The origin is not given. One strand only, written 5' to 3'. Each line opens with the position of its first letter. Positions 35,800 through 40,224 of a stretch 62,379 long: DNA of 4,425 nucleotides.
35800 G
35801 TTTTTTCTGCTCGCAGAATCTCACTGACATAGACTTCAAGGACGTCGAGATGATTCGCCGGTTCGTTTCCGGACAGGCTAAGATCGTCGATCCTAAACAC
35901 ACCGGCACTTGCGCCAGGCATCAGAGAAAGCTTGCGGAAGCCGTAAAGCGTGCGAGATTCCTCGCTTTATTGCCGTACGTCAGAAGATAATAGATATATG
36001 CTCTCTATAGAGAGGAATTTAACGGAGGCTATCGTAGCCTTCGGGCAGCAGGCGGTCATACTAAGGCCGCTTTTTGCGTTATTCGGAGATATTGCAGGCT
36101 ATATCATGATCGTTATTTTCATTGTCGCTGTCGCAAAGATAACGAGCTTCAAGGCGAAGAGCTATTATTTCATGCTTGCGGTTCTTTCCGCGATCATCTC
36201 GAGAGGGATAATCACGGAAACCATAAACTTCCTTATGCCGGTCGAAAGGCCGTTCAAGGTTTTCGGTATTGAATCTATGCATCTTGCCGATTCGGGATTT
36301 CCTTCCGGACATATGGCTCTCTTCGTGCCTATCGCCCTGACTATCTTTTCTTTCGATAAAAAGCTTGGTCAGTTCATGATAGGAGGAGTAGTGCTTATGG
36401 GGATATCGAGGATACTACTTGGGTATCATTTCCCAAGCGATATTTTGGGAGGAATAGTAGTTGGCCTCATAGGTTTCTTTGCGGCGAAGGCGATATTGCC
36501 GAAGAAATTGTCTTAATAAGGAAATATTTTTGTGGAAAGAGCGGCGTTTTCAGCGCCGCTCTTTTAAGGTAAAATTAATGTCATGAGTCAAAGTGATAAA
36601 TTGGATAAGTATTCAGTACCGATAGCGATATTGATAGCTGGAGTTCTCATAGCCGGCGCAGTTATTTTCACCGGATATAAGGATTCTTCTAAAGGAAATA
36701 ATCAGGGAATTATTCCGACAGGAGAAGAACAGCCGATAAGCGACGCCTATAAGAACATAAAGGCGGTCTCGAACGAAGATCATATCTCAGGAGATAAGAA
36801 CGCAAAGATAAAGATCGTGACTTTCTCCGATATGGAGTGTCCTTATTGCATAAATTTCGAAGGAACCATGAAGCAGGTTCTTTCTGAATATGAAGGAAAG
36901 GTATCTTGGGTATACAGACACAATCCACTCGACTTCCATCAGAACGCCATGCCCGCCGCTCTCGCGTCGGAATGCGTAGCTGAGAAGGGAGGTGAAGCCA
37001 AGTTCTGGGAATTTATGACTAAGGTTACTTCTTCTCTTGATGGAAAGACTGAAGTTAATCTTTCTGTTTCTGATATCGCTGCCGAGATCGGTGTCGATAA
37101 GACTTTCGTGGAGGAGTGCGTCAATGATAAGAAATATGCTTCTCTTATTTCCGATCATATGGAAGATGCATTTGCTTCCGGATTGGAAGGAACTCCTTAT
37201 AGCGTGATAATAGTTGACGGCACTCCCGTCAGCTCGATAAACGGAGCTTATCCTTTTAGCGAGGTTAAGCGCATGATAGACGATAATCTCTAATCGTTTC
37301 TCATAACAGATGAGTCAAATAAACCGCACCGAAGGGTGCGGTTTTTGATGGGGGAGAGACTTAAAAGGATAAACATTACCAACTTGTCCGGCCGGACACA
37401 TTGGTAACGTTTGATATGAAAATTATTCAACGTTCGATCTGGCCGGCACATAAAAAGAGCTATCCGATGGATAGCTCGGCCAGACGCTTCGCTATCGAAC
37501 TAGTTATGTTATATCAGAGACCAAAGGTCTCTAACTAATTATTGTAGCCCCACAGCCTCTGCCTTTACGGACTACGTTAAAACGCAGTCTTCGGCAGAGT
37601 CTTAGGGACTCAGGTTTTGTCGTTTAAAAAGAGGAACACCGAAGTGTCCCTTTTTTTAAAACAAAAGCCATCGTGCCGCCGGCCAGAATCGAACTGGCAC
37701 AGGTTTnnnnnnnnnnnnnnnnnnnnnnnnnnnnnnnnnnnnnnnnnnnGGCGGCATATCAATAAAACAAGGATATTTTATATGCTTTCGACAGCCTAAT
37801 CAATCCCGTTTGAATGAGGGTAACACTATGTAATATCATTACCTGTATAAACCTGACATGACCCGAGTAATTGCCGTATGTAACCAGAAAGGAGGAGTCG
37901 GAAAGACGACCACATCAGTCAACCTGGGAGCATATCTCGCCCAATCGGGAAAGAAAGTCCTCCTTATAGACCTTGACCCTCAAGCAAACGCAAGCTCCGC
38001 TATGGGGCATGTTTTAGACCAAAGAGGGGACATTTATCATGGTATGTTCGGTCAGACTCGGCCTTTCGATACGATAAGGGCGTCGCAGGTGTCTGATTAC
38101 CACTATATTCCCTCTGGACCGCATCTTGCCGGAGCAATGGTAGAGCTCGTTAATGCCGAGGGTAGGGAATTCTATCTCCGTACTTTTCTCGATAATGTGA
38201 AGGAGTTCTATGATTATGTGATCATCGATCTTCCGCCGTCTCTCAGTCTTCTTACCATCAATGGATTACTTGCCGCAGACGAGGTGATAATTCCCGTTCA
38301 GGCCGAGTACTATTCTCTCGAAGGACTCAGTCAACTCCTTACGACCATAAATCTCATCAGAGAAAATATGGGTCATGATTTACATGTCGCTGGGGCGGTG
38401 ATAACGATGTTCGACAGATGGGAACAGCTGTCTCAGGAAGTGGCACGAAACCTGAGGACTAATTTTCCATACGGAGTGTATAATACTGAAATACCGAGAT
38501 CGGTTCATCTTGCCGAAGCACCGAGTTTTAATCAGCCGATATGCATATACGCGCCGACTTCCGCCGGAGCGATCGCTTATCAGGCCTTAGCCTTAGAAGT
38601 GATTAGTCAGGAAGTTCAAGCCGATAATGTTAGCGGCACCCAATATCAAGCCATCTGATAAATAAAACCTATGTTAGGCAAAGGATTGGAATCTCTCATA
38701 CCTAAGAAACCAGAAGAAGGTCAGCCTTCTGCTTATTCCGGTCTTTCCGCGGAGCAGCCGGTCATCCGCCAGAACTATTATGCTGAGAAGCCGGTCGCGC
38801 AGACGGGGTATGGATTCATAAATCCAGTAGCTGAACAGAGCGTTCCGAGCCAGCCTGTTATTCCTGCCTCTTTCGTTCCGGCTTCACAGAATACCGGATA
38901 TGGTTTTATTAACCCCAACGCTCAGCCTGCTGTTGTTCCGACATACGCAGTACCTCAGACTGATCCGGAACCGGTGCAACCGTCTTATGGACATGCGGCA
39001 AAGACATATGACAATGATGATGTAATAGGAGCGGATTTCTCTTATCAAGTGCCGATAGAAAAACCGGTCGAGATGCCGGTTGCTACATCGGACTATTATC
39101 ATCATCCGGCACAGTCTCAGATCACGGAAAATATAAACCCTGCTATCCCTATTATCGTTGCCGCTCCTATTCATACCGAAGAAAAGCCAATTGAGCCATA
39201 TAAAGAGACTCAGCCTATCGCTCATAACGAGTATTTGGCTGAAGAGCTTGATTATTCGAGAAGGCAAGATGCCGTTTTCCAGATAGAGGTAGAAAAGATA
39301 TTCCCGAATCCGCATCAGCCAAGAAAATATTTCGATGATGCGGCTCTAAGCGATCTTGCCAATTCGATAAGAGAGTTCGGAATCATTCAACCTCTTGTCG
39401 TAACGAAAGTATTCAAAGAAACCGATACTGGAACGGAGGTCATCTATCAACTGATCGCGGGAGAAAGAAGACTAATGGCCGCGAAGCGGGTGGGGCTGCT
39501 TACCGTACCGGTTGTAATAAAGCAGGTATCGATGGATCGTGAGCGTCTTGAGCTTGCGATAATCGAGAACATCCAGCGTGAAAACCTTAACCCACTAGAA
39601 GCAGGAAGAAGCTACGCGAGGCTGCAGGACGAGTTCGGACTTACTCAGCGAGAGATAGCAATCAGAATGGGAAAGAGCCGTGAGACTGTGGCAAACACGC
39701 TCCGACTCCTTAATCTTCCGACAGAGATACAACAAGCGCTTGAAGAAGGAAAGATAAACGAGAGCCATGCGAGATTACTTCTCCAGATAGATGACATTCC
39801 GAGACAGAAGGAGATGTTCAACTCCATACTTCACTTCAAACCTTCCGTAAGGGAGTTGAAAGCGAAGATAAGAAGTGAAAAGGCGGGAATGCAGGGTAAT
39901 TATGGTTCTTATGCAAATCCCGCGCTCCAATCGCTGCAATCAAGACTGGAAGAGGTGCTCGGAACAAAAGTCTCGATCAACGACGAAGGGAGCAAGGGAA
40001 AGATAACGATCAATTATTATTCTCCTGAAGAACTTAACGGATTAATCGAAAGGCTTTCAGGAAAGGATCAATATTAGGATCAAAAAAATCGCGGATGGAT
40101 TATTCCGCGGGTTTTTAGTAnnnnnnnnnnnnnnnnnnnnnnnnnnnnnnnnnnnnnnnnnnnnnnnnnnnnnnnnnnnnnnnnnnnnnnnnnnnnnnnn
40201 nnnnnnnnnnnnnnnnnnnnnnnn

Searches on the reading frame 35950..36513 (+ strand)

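Call 75: search_protein_families(library=pfam, proteins=[window:35950-36513:+], max_evalue=0.00001)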
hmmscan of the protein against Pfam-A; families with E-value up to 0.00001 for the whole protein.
window:35950-36513:+ (188 aa): 2 families
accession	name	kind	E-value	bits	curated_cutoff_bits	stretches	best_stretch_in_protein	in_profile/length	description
PF01569.27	PAP2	-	2.7e-15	56.7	27.2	1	76-185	3-127/130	PAP2 superfamily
PF14378.12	PAP2_3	-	4.1e-07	30.4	27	0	18-176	4-188/190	PAP2 superfamily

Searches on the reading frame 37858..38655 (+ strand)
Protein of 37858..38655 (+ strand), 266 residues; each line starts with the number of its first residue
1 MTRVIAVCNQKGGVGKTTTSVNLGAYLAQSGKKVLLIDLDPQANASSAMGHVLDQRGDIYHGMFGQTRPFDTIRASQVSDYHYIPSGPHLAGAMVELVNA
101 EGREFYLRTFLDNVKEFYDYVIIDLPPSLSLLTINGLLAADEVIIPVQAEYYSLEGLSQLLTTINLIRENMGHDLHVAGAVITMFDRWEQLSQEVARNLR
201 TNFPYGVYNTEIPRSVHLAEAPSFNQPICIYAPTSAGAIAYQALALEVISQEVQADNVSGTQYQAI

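Call 75: search_protein_families(library=pfam, proteins=[window:37858-38655:+], max_evalue=0.00001)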
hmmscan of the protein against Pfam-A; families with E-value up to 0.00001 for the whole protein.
window:37858-38655:+ (266 aa): 7 families
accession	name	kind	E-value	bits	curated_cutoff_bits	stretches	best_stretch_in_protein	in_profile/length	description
PF13614.12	AAA_31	-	8.5e-61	205.4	27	1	2-176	1-176/177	AAA domain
PF01656.29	CbiA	-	3.3e-29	101.8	25.4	1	5-228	1-125/125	CobQ/CobB/MinD/ParA nucleotide binding domain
PF06564.18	CBP_BcsQ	-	3.2e-11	43.6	21.3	1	4-246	3-231/234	Cellulose biosynthesis protein BcsQ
PF00142.24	Fer4_NifH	-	5.5e-11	42.9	25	1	10-49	7-46/271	4Fe-4S iron sulfur cluster binding proteins, NifH/frxC family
PF10609.15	ParA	-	8.4e-11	42.2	27.1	1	2-145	3-141/246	NUBPL iron-transfer P-loop NTPase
PF09140.17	MipZ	-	1.4e-10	41.3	20.7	1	3-159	1-141/262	ATPase MipZ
PF02374.21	ArsA_ATPase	-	2.2e-10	40.7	24.3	1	9-49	7-47/305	Anion-transporting ATPase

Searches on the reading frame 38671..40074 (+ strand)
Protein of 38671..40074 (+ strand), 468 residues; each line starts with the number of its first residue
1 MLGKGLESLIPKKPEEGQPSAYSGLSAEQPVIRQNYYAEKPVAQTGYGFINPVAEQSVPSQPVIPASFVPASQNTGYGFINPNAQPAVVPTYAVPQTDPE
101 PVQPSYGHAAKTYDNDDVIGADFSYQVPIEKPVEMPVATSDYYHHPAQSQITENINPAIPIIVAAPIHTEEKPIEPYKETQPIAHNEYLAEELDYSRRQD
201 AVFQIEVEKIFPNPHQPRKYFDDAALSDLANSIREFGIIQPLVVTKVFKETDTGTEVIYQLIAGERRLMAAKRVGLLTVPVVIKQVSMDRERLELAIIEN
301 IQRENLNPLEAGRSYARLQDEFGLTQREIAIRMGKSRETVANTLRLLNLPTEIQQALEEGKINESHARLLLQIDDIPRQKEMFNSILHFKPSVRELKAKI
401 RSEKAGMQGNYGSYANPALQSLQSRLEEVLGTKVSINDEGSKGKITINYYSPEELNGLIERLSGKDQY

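Call 75: search_protein_families(library=pfam, proteins=[window:38671-40074:+], max_evalue=0.00001)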
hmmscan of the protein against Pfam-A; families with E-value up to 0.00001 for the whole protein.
window:38671-40074:+ (468 aa): 3 families
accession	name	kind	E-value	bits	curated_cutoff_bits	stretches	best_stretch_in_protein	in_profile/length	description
PF17762.8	HTH_ParB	-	6.7e-32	110.1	22.6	1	304-404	1-101/102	ParB HTH domain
PF02195.25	ParB_N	-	3.5e-27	94.7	26.3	1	202-302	3-95/95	ParB N-terminal domain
PF23552.2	ParB_C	-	3.8e-12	45.9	23.8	1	416-462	2-49/50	ParB dimerisation domain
